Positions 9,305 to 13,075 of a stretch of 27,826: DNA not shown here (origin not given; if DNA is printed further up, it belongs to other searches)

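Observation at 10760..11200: AAA+ core of MoxR/McrB type embedded in the middle of a 1156-aa protein, with a Pro/Lys-rich C-terminal tail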

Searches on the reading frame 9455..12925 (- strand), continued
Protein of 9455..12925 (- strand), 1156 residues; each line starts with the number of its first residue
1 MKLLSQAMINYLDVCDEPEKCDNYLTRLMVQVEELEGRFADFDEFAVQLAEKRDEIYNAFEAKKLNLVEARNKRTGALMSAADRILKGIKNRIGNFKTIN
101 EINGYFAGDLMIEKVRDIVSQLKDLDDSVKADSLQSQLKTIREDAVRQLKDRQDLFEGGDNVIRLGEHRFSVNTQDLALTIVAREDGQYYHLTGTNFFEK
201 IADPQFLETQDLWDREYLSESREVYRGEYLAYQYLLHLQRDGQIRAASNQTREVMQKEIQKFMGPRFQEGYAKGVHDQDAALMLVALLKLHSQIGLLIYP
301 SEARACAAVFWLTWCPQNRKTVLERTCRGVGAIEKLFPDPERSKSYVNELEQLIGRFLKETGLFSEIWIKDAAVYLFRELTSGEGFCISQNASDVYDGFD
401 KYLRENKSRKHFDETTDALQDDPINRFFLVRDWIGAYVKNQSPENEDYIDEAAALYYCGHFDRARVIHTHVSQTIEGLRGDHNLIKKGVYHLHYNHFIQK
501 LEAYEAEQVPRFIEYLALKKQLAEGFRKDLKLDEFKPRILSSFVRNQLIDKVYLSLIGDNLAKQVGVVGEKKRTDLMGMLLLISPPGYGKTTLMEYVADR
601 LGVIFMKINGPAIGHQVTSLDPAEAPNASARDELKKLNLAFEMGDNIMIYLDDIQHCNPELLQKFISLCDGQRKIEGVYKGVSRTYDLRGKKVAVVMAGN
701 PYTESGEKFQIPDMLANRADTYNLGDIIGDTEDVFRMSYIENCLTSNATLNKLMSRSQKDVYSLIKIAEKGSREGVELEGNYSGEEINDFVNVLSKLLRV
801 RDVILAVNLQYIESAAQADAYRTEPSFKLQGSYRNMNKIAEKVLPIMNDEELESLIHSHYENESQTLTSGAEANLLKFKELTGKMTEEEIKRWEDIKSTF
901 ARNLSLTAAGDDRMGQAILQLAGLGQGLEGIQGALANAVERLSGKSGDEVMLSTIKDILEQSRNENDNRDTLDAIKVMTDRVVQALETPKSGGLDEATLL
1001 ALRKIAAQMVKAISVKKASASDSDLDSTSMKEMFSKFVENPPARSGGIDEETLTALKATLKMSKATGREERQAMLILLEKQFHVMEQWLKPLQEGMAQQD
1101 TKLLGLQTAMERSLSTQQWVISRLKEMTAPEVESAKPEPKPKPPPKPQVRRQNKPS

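Call 11: find_homologous_proteins(query=window:9455-12925:-, max_evalue=0.00001)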
Query window:9455-12925:- (1156 aa): 2826 proteins with E <= 0.00001 among 8000 candidates; the best 120 are listed.
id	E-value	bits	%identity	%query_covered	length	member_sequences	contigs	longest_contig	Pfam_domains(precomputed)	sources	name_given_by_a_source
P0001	0.0e+0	2534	98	100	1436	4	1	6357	PF12458.14,PF00004.36,PF05496.19,PF25472.2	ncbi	-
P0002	0.0e+0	1579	63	100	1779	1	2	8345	PF12458.14,PF00004.36,PF07728.21,PF25472.2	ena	-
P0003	0.0e+0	1382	55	100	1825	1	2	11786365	PF12458.14,PF00004.36,PF05496.19,PF25472.2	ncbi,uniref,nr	ncbi:DNA repair ATPase [Sulfidibacter corallicola]|uniref:DNA repair ATPase n=1 Tax=Sulfidibacter co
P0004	0.0e+0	1324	54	99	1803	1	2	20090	PF12458.14,PF00004.36,PF05496.19,PF07728.21,PF25472.2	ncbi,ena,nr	ncbi:MAG: DNA repair ATPase [Acidobacteriota bacterium]|nr:DNA repair ATPase [Acidobacteriota bacter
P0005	0.0e+0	1314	54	99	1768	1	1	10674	PF12458.14,PF00004.36,PF07728.21,PF25472.2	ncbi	-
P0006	0.0e+0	1311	61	81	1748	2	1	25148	PF12458.14,PF00004.36,PF07728.21,PF25472.2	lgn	-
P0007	0.0e+0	1305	62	81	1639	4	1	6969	PF12458.14,PF00004.36,PF25472.2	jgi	jgi:hypothetical protein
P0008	0.0e+0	1295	54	97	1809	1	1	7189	PF12458.14,PF00004.36,PF05496.19,PF07728.21,PF25472.2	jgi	jgi:MoxR-like ATPase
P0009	0.0e+0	1294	62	81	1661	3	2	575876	PF12458.14,PF00004.36,PF25472.2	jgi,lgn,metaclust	metaclust:\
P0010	0.0e+0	1291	61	81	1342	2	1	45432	PF12458.14,PF00004.36,PF07728.21,PF25472.2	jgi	jgi:MoxR-like ATPase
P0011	0.0e+0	1288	61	82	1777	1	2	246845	PF12458.14,PF00004.36,PF13401.13,PF05496.19,PF07728.21,PF25472.2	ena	-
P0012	0.0e+0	1288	54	97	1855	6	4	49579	PF12458.14,PF00004.36,PF25472.2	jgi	jgi:hypothetical protein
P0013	0.0e+0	1287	54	99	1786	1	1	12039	PF12458.14,PF00004.36,PF13401.13,PF07728.21,PF25472.2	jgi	jgi:hypothetical protein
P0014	0.0e+0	1286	54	99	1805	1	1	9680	PF12458.14,PF00004.36,PF13401.13,PF05496.19,PF07728.21,PF25472.2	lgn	-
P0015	0.0e+0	1285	60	81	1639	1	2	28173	PF12458.14,PF00004.36,PF07728.21,PF25472.2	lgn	-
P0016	0.0e+0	1284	58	84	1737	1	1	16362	PF12458.14,PF00004.36,PF07728.21,PF25472.2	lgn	-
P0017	0.0e+0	1280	53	97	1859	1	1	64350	PF12458.14,PF00004.36,PF05496.19,PF07728.21,PF25472.2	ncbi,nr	ncbi:DNA repair ATPase [Candidatus Sumerlaeota bacterium]|nr:DNA repair ATPase [Candidatus Sumerlaeo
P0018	0.0e+0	1277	54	98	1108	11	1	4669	PF00004.36,PF13401.13,PF05496.19,PF07728.21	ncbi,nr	ncbi:MAG: AAA family ATPase, partial [Planctomycetales bacterium]|nr:AAA family ATPase [Planctomycet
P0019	0.0e+0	1277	59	83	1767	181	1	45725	PF12458.14,PF00004.36,PF25472.2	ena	-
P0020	0.0e+0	1276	60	81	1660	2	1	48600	PF12458.14,PF00004.36,PF25472.2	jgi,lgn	jgi:hypothetical protein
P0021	0.0e+0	1275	52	97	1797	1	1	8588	PF12458.14,PF00004.36,PF05496.19,PF25472.2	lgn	-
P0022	0.0e+0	1275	58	86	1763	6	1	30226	PF12458.14,PF00004.36,PF13401.13,PF05496.19,PF25472.2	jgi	-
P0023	0.0e+0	1274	60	82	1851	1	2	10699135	PF12458.14,PF00004.36,PF05496.19,PF25472.2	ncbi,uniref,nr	ncbi:DNA repair ATPase [Acanthopleuribacter pedis]|uniref:DNA repair ATPase n=1 Tax=Acanthopleuribac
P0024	0.0e+0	1274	52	99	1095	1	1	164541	PF00004.36,PF05496.19,PF07728.21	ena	-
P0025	0.0e+0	1273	61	81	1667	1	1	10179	PF12458.14,PF00004.36,PF05496.19,PF07728.21,PF25472.2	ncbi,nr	ncbi:MAG: DNA repair ATPase [Microscillaceae bacterium]|nr:DNA repair ATPase [Microscillaceae bacter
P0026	0.0e+0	1273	52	98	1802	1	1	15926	PF12458.14,PF00004.36,PF05496.19,PF25472.2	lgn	-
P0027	0.0e+0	1272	53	97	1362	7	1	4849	PF00004.36,PF25472.2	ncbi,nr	ncbi:MAG TPA: AAA family ATPase, partial [Planctomycetaceae bacterium]|nr:AAA family ATPase [Plancto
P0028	0.0e+0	1271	53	97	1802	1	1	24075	PF12458.14,PF00004.36,PF05496.19,PF25472.2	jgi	-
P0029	0.0e+0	1270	60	81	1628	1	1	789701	PF12458.14,PF00004.36,PF25472.2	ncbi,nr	ncbi:MAG: DNA repair ATPase [Bacteroidia bacterium]|nr:DNA repair ATPase [Bacteroidia bacterium]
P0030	0.0e+0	1270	60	82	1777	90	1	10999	PF12458.14,PF00004.36,PF13401.13,PF05496.19,PF25472.2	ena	-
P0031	0.0e+0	1269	53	97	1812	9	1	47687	PF12458.14,PF00004.36,PF25472.2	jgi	jgi:hypothetical protein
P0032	0.0e+0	1269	52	97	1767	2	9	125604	PF12458.14,PF00004.36,PF25472.2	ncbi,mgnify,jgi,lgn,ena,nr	ncbi:MAG: AAA family ATPase [Planctomycetaceae bacterium]|mgnify:FL=1|nr:AAA family ATPase [Planctom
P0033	0.0e+0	1268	53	97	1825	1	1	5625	PF12458.14,PF00004.36,PF05496.19,PF25472.2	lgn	-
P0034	0.0e+0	1268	60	81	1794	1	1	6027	PF12458.14,PF00004.36,PF07728.21,PF25472.2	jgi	-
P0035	0.0e+0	1268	60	81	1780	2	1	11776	PF12458.14,PF00004.36,PF07728.21,PF25472.2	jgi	jgi:hypothetical protein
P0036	0.0e+0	1268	53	96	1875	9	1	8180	PF12458.14,PF00004.36,PF05496.19,PF25472.2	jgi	jgi:MoxR-like ATPase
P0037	0.0e+0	1268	53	98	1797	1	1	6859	PF12458.14,PF00004.36,PF13401.13,PF07728.21,PF25472.2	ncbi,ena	-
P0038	0.0e+0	1268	53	96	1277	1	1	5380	PF00004.36,PF05496.19,PF07728.21,PF25472.2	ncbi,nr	ncbi:MAG: AAA family ATPase, partial [Planctomycetaceae bacterium]|nr:AAA family ATPase [Planctomyce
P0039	0.0e+0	1267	60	81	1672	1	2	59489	PF12458.14,PF00004.36,PF07728.21,PF25472.2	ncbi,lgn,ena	-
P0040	0.0e+0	1267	61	81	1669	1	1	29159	PF12458.14,PF00004.36,PF05496.19,PF25472.2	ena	-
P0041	0.0e+0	1267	58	83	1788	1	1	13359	PF12458.14,PF00004.36,PF05496.19,PF25472.2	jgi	jgi:hypothetical protein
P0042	0.0e+0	1267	57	86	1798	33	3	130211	PF12458.14,PF00004.36,PF07728.21,PF25472.2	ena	-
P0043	0.0e+0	1265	60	81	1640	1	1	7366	PF12458.14,PF00004.36,PF25472.2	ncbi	ncbi:MAG: DNA repair ATPase [Flammeovirgaceae bacterium]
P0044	0.0e+0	1265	53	99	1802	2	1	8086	PF12458.14,PF00004.36,PF07728.21,PF25472.2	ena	-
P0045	0.0e+0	1265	53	97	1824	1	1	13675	PF12458.14,PF00004.36,PF25472.2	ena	-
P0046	0.0e+0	1263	53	97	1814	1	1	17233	PF12458.14,PF00004.36,PF25472.2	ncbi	-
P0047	0.0e+0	1263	53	99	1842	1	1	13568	PF12458.14,PF00004.36,PF05496.19,PF25472.2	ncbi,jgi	ncbi:MAG: hypothetical protein ACI9HK_000738 [Pirellulaceae bacterium]|jgi:hypothetical protein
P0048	0.0e+0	1262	60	81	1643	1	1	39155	PF12458.14,PF00004.36,PF05496.19,PF25472.2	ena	-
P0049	0.0e+0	1262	60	82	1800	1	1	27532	PF12458.14,PF00004.36,PF05496.19,PF25472.2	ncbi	-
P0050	0.0e+0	1262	60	82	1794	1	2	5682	PF12458.14,PF00004.36,PF25472.2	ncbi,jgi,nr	ncbi:MAG: DNA repair ATPase [Planctomycetes bacterium]|nr:DNA repair ATPase [Planctomycetota bacteri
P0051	0.0e+0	1262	53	96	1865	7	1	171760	PF12458.14,PF00004.36,PF25472.2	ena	-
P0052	0.0e+0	1262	52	97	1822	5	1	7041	PF12458.14,PF00004.36,PF07728.21,PF25472.2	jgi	jgi:MoxR-like ATPase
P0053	0.0e+0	1261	60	82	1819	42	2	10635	PF12458.14,PF00004.36,PF25472.2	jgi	jgi:hypothetical protein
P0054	0.0e+0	1261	60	83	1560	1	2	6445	PF13606.13,PF13857.13,PF12796.14,PF12458.14,PF00023.37,PF00004.36,PF13637.13,PF05496.19,PF25472.2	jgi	-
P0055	0.0e+0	1261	60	81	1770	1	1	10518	PF12458.14,PF00004.36,PF13401.13,PF05496.19,PF07728.21,PF25472.2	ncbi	-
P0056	0.0e+0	1260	58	82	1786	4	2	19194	PF12458.14,PF00004.36,PF07728.21,PF25472.2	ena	-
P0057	0.0e+0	1260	59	83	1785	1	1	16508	PF12458.14,PF00004.36,PF05496.19,PF25472.2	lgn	-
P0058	0.0e+0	1260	59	81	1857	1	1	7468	PF12458.14,PF00004.36,PF13401.13,PF25472.2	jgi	-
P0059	0.0e+0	1258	60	82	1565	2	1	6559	PF12458.14,PF00004.36,PF25472.2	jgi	jgi:hypothetical protein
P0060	0.0e+0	1257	60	82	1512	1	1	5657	PF12458.14,PF00004.36,PF05496.19,PF25472.2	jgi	jgi:MoxR-like ATPase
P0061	0.0e+0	1257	53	97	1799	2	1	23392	PF12458.14,PF00004.36,PF05496.19,PF25472.2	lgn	-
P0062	0.0e+0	1257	60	81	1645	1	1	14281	PF12458.14,PF00004.36,PF05496.19,PF07728.21,PF25472.2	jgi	jgi:hypothetical protein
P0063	0.0e+0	1256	59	82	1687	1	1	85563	PF12458.14,PF00004.36,PF05496.19,PF07728.21,PF25472.2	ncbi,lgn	-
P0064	0.0e+0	1256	53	97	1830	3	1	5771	PF12458.14,PF00004.36,PF07728.21,PF25472.2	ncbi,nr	ncbi:MAG: DNA repair ATPase [Planctomycetes bacterium]|nr:DNA repair ATPase [Planctomycetota bacteri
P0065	0.0e+0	1256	53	96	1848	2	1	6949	PF12458.14,PF00004.36,PF13401.13,PF05496.19,PF25472.2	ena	-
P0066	0.0e+0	1256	52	98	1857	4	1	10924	PF12458.14,PF00004.36,PF13401.13,PF25472.2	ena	-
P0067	0.0e+0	1255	52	97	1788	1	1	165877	PF12458.14,PF00004.36,PF05496.19,PF25472.2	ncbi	-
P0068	0.0e+0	1254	53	97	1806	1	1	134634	PF12458.14,PF00004.36,PF07728.21,PF25472.2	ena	-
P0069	0.0e+0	1253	53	97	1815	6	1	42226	PF12458.14,PF00004.36,PF25472.2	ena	-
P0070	0.0e+0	1253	52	98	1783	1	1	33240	PF12458.14,PF00004.36,PF25472.2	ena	-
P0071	0.0e+0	1253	56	85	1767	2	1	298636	PF12458.14,PF00004.36,PF13401.13,PF25472.2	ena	-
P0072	0.0e+0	1253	53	97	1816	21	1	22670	PF12458.14,PF00004.36,PF25472.2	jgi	jgi:MoxR-like ATPase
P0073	0.0e+0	1253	59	81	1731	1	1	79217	PF12458.14,PF00004.36,PF13401.13,PF25472.2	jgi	jgi:hypothetical protein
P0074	0.0e+0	1253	57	83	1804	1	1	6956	PF12458.14,PF00004.36,PF05496.19,PF25472.2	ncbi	-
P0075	0.0e+0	1253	59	81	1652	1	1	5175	PF12458.14,PF00004.36,PF13401.13,PF07728.21,PF25472.2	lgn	-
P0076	0.0e+0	1253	60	81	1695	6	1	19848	PF12458.14,PF00004.36,PF05496.19,PF07728.21,PF25472.2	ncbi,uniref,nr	ncbi:DNA repair ATPase [uncultured Microscilla sp.]|uniref:DNA repair ATPase n=1 Tax=uncultured Micr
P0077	0.0e+0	1252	60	81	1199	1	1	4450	PF00004.36,PF05496.19,PF07728.21,PF25472.2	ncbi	ncbi:MAG: ATP-binding protein, partial [Planctomycetota bacterium]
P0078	0.0e+0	1252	52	97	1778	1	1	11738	PF12458.14,PF00004.36,PF25472.2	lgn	-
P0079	0.0e+0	1252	60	81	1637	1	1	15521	PF12458.14,PF00004.36,PF07728.21,PF25472.2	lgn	-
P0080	0.0e+0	1251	58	82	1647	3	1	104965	PF12458.14,PF00004.36,PF05496.19,PF25472.2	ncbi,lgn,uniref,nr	ncbi:DNA repair ATPase [Flexithrix dorotheae]|uniref:DNA repair ATPase n=1 Tax=Flexithrix dorotheae 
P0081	0.0e+0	1251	59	81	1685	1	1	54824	PF12458.14,PF00004.36,PF07728.21,PF25472.2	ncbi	-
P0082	0.0e+0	1250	59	82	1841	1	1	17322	PF12458.14,PF00004.36,PF25472.2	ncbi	ncbi:MAG: DNA repair ATPase [Planctomycetaceae bacterium]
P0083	0.0e+0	1250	52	97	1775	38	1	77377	PF12458.14,PF00004.36,PF25472.2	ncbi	-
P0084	0.0e+0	1250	59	82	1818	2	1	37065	PF12458.14,PF00004.36,PF25472.2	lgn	-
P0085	0.0e+0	1250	53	97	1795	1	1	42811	PF12458.14,PF00004.36,PF07728.21,PF25472.2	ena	-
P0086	0.0e+0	1250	58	82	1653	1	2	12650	PF12458.14,PF00004.36,PF05496.19,PF07728.21,PF25472.2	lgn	-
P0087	0.0e+0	1249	60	81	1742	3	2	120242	PF12458.14,PF00004.36,PF07728.21,PF25472.2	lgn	-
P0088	0.0e+0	1249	52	97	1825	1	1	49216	PF12458.14,PF00004.36,PF05496.19,PF25472.2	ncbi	ncbi:MAG: DNA repair ATPase [Planctomycetaceae bacterium]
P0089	0.0e+0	1249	53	97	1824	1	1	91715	PF12458.14,PF00004.36,PF25472.2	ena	-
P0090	0.0e+0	1249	60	81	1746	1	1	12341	PF12458.14,PF00004.36,PF07728.21,PF25472.2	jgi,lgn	-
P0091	0.0e+0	1249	27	4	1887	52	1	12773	PF12458.14,PF00004.36,PF25472.2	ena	-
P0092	0.0e+0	1249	26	5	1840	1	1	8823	PF12458.14,PF00004.36,PF25472.2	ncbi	-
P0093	0.0e+0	1248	58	82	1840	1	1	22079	PF12458.14,PF00004.36,PF25472.2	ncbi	-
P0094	0.0e+0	1248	52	97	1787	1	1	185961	PF12458.14,PF00004.36,PF13401.13,PF05496.19,PF07728.21,PF25472.2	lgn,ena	-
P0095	0.0e+0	1247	53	97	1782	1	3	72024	PF12458.14,PF00004.36,PF05496.19,PF25472.2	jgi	jgi:hypothetical protein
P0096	0.0e+0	1247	57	83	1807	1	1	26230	PF12458.14,PF00004.36,PF05496.19,PF25472.2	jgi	jgi:hypothetical protein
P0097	0.0e+0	1247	58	84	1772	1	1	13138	PF12458.14,PF00004.36,PF13401.13,PF25472.2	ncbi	-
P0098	0.0e+0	1247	53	97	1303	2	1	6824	PF00004.36,PF05496.19,PF25472.2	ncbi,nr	ncbi:MAG: AAA family ATPase, partial [Pirellulaceae bacterium]|nr:AAA family ATPase [Pirellulaceae b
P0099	0.0e+0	1247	52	97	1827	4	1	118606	PF12458.14,PF00004.36,PF25472.2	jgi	jgi:hypothetical protein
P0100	0.0e+0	1247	61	81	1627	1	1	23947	PF12458.14,PF00004.36,PF25472.2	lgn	-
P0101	0.0e+0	1247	51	99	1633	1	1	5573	PF12458.14,PF00004.36,PF07728.21,PF25472.2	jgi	jgi:hypothetical protein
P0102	0.0e+0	1247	58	82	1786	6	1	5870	PF12458.14,PF00004.36,PF05496.19,PF25472.2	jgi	-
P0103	0.0e+0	1247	28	5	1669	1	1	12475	PF12458.14,PF00004.36,PF25472.2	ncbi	-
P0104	0.0e+0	1247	52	97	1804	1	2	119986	PF12458.14,PF00004.36,PF25472.2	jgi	jgi:hypothetical protein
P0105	0.0e+0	1247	27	4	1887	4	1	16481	PF12458.14,PF00004.36,PF25472.2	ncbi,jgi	-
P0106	0.0e+0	1247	52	99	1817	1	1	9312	PF12458.14,PF00004.36,PF07728.21,PF25472.2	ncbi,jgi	ncbi:MAG: hypothetical protein ACI93T_000593 [Porticoccaceae bacterium]|jgi:hypothetical protein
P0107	0.0e+0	1246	52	97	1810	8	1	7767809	PF12458.14,PF00004.36,PF05496.19,PF25472.2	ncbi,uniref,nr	ncbi:ATPase involved in DNA repair [Symmachiella dynata]|uniref:ATPase involved in DNA repair n=1 Ta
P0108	0.0e+0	1246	52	97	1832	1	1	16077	PF12458.14,PF00004.36,PF07728.21,PF25472.2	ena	-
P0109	0.0e+0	1246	51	97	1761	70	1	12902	PF12458.14,PF00004.36,PF25472.2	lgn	-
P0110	0.0e+0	1246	59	83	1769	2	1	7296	PF12458.14,PF00004.36,PF13401.13,PF05496.19,PF07728.21,PF25472.2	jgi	jgi:hypothetical protein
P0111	0.0e+0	1246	59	82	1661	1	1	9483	PF12458.14,PF00004.36,PF07728.21,PF25472.2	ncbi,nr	ncbi:MAG: DNA repair ATPase [Ferruginibacter sp.]|nr:DNA repair ATPase [Cytophagales bacterium]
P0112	0.0e+0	1245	52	97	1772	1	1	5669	PF12458.14,PF00004.36,PF13401.13,PF05496.19,PF25472.2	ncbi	-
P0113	0.0e+0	1245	57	85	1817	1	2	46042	PF12458.14,PF00004.36,PF07728.21,PF25472.2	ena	-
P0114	0.0e+0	1245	52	97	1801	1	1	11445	PF12458.14,PF00004.36,PF07728.21,PF25472.2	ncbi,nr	ncbi:MAG: DNA repair ATPase [Pirellulales bacterium]|nr:DNA repair ATPase [Pirellulales bacterium]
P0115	0.0e+0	1244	52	96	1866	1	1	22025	PF12458.14,PF00004.36,PF05496.19,PF25472.2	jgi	jgi:DNA repair ATPase/ATPase family protein associated with various cellular activities (AAA)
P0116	0.0e+0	1244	59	82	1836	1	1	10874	PF12458.14,PF00004.36,PF25472.2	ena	-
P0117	0.0e+0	1244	52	97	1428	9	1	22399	PF00004.36,PF07728.21,PF25472.2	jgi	-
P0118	0.0e+0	1244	52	99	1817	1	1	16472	PF12458.14,PF00004.36,PF25472.2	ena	-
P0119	0.0e+0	1243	58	84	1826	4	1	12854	PF12458.14,PF00004.36,PF13401.13,PF05496.19,PF25472.2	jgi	-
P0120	0.0e+0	1243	52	97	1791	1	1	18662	PF12458.14,PF00004.36,PF25472.2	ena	-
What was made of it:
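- On MoxR family (AAA+, helix-2-insert clade): AAA_5 was precomputed for only part of the homologues (call 11).
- There are 2826 homologues, almost all 1.6-1.9 kaa with all three domains (call 11).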

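Call 16: find_encoding_contigs(protein=P0001, flank=10000, max_places=4)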
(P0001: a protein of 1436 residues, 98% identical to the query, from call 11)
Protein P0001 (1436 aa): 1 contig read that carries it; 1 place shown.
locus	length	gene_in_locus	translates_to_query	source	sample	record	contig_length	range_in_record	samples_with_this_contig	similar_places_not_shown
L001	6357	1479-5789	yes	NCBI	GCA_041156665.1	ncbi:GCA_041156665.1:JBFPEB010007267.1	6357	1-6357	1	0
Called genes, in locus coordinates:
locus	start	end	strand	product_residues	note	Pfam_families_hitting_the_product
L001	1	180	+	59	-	?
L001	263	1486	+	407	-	-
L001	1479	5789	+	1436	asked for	PF12458:DUF3686, PF05496:RuvB_N (faint), PF25472:DUF7902, PF00004:AAA (weak)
